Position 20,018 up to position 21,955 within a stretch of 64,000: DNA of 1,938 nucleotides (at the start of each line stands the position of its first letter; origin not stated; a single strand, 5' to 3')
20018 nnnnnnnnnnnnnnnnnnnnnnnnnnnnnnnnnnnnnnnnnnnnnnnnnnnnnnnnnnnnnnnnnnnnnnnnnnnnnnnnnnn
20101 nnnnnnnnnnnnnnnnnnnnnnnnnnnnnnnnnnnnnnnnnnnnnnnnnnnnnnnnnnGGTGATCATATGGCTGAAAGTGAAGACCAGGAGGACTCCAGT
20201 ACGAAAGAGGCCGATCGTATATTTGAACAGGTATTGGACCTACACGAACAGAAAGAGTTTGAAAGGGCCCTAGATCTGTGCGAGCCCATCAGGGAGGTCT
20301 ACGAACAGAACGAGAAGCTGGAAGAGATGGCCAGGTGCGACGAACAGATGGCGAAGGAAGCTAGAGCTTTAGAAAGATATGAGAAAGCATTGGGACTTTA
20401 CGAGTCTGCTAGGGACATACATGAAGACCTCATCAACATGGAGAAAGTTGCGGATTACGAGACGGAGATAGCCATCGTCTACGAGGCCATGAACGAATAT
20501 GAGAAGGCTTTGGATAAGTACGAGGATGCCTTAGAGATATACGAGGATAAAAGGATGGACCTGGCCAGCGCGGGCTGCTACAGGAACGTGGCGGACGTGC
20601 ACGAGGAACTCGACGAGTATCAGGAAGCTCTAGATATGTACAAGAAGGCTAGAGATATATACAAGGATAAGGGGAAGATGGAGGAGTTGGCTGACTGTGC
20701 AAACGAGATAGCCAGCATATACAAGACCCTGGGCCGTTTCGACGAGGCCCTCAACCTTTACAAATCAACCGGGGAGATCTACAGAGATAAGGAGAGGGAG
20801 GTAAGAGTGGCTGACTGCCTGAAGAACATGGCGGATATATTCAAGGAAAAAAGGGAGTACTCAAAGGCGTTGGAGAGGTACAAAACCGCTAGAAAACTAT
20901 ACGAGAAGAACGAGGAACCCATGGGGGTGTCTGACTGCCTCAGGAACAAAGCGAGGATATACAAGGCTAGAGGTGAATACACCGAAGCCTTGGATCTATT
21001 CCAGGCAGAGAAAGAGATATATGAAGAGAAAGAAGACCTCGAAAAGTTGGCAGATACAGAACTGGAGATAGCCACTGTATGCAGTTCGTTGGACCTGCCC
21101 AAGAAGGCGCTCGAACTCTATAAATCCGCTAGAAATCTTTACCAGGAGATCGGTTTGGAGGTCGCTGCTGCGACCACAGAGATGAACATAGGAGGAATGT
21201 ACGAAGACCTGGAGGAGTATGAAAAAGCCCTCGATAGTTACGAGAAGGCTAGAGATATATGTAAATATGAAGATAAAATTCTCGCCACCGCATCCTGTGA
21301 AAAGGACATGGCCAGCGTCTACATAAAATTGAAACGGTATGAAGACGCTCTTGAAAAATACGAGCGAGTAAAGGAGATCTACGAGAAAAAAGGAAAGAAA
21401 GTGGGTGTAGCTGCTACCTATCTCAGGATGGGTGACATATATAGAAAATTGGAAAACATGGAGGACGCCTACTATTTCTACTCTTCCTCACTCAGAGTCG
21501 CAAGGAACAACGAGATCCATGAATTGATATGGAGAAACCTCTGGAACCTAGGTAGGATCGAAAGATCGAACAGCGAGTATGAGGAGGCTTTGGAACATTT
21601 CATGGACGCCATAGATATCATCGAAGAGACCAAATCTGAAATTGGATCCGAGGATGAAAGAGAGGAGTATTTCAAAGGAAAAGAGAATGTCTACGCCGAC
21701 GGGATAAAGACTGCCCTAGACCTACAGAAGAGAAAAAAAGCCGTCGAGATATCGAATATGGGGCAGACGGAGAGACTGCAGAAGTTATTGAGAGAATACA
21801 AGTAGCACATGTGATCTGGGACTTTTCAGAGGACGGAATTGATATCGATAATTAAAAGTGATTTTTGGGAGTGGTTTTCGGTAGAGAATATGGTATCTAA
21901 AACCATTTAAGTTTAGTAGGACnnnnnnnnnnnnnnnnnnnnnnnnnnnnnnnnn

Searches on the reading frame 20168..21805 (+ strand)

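Call 31: search_protein_families(library=pfam, proteins=[window:20168-21805:+], max_evalue=0.001)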
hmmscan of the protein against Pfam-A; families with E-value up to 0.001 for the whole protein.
window:20168-21805:+ (545 aa): 16 families
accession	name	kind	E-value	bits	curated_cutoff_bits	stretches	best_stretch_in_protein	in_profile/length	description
PF13424.12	TPR_12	-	1.4e-58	195.5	30.1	6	334-407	2-77/77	Tetratricopeptide repeat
PF14938.12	SNAP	-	6.8e-41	141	25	3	255-421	35-202/282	Soluble NSF attachment protein, SNAP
PF00515.34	TPR_1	-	3e-33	112.7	27.8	1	339-364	5-30/34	Tetratricopeptide repeat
PF13176.12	TPR_7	-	1.7e-29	99.8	27.9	0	101-128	5-32/36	Tetratricopeptide repeat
PF13374.12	TPR_10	-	2.4e-29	100.9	27.5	0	135-166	2-33/42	Tetratricopeptide repeat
PF07719.23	TPR_2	-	3.3e-29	99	27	0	101-127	7-33/34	Tetratricopeptide repeat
PF13428.12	TPR_14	-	2.2e-16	59.2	23.5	0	138-167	4-33/44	Tetratricopeptide repeat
PF17874.7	TPR_MalT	-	1e-13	51.7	45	2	103-288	9-194/336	MalT-like TPR region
PF13432.12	TPR_16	-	7.6e-12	45.9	32.7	0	221-284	3-60/65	Tetratricopeptide repeat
PF13181.12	TPR_8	-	5e-11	42.3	25.7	0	340-361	6-27/34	Tetratricopeptide repeat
PF24885.1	TPR_NPHP3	-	3.6e-10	40.1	100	0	176-246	93-172/239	Nephrocystin-3 TPR domain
PF13414.12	TPR_11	-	1.6e-08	34.5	26.8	0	223-249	2-28/42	TPR repeat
PF12895.13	ANAPC3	-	1.2e-06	29.1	27.2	0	116-160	37-81/82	Anaphase-promoting complex, cyclosome, subunit 3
PF13174.12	TPR_6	-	2.1e-06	28.5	26.3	0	381-405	6-30/33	Tetratricopeptide repeat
PF14559.12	TPR_19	-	1.4e-05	25.8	25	0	150-207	6-57/68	Tetratricopeptide repeat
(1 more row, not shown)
